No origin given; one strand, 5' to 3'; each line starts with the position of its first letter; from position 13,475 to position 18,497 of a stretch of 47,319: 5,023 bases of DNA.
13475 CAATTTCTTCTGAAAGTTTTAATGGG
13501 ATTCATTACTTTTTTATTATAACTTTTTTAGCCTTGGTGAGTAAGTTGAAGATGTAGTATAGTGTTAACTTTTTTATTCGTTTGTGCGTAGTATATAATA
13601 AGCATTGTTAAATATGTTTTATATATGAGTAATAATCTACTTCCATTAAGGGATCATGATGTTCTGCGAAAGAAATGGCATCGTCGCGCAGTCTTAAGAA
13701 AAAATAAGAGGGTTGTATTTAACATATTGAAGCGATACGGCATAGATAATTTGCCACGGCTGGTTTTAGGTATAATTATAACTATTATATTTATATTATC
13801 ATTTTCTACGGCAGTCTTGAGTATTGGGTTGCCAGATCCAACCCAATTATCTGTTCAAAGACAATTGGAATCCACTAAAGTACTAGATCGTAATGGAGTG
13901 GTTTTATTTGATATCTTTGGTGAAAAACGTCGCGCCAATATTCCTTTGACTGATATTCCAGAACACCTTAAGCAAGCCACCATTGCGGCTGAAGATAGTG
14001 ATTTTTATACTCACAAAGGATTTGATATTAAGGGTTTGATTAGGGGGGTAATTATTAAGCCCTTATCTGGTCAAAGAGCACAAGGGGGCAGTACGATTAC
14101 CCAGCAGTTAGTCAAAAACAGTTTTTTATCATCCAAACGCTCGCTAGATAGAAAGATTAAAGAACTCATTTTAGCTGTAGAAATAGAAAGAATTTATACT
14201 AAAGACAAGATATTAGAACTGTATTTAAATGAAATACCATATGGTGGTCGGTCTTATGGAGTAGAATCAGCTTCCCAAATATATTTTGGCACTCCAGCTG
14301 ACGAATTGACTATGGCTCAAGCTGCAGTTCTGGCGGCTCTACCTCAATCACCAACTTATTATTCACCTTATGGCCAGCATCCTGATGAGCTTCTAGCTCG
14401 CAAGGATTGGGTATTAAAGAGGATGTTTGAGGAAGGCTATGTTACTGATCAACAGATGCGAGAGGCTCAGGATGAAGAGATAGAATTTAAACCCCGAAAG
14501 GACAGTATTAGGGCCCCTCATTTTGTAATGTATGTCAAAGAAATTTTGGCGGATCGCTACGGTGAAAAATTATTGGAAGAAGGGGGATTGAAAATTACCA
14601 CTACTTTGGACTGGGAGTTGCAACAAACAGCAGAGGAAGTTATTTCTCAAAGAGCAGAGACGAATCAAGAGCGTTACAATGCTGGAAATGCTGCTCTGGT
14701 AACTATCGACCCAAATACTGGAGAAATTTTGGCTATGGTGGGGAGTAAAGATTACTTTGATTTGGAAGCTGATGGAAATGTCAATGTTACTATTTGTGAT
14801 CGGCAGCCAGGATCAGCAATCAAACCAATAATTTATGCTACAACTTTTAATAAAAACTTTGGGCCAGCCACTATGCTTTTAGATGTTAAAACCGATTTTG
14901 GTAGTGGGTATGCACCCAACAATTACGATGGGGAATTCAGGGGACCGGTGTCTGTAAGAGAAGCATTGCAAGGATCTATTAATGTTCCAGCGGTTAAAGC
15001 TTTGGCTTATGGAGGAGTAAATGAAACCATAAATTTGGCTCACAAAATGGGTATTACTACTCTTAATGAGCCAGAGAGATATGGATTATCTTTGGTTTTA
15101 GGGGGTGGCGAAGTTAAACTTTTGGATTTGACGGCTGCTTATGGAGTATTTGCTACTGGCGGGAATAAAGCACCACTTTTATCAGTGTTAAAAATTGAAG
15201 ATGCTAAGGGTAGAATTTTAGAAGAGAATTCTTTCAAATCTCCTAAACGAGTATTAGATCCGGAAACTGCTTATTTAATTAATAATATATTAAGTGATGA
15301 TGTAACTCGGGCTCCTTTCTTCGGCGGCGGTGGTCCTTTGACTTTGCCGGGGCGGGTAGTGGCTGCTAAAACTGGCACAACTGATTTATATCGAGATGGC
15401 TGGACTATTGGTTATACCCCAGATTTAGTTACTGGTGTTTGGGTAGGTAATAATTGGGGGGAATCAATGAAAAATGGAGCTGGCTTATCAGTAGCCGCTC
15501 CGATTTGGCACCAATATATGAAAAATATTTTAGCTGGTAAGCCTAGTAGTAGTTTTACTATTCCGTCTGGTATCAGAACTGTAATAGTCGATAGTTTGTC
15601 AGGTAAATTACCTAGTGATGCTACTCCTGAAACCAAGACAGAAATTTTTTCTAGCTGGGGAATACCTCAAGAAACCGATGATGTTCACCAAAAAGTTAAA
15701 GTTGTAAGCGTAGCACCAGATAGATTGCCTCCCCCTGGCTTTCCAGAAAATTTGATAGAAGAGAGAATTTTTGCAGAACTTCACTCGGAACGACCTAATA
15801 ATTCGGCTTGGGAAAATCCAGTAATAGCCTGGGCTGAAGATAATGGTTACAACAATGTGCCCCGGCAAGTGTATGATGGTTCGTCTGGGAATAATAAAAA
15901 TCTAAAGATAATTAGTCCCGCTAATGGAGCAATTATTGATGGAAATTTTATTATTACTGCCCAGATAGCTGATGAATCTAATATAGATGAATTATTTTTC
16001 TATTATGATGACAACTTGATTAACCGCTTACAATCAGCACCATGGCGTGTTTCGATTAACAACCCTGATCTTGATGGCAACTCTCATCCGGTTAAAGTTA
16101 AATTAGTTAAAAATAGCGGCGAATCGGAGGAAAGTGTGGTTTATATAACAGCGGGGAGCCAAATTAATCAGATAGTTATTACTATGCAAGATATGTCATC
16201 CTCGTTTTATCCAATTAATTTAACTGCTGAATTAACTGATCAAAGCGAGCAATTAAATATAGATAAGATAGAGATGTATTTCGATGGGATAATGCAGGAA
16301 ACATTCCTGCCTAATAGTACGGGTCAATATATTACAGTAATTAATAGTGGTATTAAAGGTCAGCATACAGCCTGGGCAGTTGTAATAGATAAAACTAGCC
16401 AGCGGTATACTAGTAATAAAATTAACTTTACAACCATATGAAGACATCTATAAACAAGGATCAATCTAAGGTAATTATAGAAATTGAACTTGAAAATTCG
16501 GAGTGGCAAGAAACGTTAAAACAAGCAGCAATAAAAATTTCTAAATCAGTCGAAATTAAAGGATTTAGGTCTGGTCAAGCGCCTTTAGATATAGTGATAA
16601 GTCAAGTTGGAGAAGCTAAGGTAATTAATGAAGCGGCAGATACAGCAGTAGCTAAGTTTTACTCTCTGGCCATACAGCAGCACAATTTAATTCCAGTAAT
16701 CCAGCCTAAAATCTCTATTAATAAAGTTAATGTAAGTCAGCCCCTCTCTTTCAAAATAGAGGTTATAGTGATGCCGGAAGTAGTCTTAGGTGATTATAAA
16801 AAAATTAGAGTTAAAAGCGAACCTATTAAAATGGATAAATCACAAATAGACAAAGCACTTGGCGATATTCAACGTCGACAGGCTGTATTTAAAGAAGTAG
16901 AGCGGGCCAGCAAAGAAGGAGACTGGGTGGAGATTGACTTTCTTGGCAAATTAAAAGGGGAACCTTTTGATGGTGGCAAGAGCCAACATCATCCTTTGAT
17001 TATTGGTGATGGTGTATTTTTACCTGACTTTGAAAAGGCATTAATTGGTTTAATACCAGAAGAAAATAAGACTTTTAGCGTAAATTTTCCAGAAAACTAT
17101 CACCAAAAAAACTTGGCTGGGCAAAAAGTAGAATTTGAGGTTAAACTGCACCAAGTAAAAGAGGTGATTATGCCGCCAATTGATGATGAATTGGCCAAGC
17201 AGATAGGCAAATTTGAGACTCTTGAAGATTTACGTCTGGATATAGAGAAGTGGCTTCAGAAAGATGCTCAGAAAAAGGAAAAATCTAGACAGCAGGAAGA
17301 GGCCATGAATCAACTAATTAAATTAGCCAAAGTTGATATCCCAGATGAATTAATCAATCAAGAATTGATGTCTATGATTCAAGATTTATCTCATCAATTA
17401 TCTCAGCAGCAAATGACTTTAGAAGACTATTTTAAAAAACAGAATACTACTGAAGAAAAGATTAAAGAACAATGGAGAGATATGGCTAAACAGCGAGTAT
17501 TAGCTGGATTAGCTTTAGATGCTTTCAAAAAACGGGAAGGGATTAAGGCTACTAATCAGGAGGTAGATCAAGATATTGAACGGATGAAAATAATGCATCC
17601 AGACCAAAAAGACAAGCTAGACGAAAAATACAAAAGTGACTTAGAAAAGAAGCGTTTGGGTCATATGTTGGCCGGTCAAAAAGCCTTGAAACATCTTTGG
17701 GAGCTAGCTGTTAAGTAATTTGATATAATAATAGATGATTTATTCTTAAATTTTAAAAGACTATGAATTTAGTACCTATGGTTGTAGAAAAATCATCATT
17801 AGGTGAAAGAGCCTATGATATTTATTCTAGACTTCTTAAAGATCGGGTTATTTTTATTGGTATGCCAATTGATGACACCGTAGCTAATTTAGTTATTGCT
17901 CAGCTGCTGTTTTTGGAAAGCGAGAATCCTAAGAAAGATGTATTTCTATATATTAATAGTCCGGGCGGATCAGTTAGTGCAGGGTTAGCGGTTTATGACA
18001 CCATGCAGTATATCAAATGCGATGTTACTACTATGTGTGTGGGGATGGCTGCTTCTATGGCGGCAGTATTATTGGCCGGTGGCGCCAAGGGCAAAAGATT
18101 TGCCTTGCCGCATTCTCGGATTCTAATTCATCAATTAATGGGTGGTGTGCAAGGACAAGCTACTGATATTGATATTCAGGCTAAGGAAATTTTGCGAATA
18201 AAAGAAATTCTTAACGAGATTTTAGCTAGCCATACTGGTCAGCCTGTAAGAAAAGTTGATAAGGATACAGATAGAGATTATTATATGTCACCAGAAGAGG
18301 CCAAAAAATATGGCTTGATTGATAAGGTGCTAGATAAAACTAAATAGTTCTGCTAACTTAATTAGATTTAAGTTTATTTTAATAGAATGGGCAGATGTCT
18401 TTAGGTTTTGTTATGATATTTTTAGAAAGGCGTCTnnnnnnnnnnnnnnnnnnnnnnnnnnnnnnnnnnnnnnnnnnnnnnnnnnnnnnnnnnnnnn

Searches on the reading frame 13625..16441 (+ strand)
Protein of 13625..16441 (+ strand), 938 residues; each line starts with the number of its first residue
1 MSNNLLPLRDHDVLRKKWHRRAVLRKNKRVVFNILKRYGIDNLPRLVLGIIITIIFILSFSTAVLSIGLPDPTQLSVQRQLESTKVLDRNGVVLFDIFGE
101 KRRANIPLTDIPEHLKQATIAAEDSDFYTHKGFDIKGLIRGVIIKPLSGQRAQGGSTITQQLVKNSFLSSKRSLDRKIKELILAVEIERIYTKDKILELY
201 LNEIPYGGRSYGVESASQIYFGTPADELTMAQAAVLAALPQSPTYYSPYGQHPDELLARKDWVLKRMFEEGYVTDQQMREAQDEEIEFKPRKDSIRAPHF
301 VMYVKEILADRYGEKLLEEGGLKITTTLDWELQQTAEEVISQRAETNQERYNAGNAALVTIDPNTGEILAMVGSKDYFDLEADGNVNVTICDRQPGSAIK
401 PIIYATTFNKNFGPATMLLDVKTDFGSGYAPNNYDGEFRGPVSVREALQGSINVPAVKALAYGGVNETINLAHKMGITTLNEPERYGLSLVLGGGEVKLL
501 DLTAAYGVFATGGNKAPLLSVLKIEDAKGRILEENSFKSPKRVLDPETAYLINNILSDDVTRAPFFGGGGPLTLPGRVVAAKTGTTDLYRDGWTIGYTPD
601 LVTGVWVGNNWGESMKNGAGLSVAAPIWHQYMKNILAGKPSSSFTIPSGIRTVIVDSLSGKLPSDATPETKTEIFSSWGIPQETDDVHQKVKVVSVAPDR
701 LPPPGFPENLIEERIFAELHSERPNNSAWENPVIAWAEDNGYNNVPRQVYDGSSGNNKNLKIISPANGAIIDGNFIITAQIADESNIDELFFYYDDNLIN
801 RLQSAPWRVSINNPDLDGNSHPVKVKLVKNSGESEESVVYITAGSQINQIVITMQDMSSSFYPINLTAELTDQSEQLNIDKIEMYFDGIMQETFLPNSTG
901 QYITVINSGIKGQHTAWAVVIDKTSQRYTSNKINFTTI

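Call 87: search_protein_families(library=pfam, proteins=[window:13625-16441:+], max_evalue=0.0001)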
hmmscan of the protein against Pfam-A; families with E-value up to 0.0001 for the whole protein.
window:13625-16441:+ (938 aa): 3 families
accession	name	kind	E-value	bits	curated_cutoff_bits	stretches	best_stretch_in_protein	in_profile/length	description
PF00912.28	Transgly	-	6.4e-62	208.6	27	1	99-267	9-177/178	Transglycosylase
PF00905.27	Transpeptidase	-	7.9e-19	68.4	22.1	1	357-633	2-299/299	Penicillin binding protein transpeptidase domain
PF17957.7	Big_7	-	1.8e-11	44.9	24.1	1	761-825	4-70/70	Bacterial Ig domain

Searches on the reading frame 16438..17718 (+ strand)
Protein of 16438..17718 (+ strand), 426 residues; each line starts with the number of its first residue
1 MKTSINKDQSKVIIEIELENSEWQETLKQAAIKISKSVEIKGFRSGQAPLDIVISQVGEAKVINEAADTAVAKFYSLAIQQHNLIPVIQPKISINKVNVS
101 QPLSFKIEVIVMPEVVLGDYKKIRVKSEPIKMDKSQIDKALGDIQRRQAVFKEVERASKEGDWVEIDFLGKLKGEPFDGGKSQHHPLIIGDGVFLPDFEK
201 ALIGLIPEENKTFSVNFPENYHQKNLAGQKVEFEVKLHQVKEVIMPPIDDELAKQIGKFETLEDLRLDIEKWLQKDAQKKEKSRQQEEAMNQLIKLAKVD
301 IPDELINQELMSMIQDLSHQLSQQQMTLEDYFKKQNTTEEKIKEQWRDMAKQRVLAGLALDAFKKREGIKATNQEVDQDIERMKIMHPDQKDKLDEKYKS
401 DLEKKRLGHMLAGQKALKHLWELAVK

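Call 87: search_protein_families(library=pfam, proteins=[window:16438-17718:+], max_evalue=0.0001)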
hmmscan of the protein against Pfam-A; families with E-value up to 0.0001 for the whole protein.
window:16438-17718:+ (426 aa): 3 families
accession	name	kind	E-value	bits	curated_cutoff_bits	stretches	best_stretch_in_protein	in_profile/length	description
PF05697.18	Trigger_N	-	2.3e-31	109.4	22.2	1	1-142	1-142/144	Bacterial trigger factor protein (TF)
PF05698.19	Trigger_C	-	1.8e-27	96.8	22.7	1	261-420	1-160/162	Bacterial trigger factor protein (TF) C-terminus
PF00254.34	FKBP_C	-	4.6e-12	46.5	21.1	1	156-238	3-94/94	FKBP-type peptidyl-prolyl cis-trans isomerase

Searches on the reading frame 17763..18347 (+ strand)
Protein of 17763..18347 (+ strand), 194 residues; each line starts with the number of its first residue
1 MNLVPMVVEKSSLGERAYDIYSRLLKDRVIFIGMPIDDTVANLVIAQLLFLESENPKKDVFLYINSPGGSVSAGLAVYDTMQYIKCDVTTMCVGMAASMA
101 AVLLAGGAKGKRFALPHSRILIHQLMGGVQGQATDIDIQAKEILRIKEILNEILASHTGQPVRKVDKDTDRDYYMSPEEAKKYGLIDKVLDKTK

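Call 88: search_protein_families(library=pfam, proteins=[window:17763-18347:+], max_evalue=0.001)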
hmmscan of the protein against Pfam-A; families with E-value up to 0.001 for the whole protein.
window:17763-18347:+ (194 aa): 1 family
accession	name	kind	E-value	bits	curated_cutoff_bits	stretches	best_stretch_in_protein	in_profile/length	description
PF00574.28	CLP_protease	-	5.8e-86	287.5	20.2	1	14-192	3-181/182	Clp protease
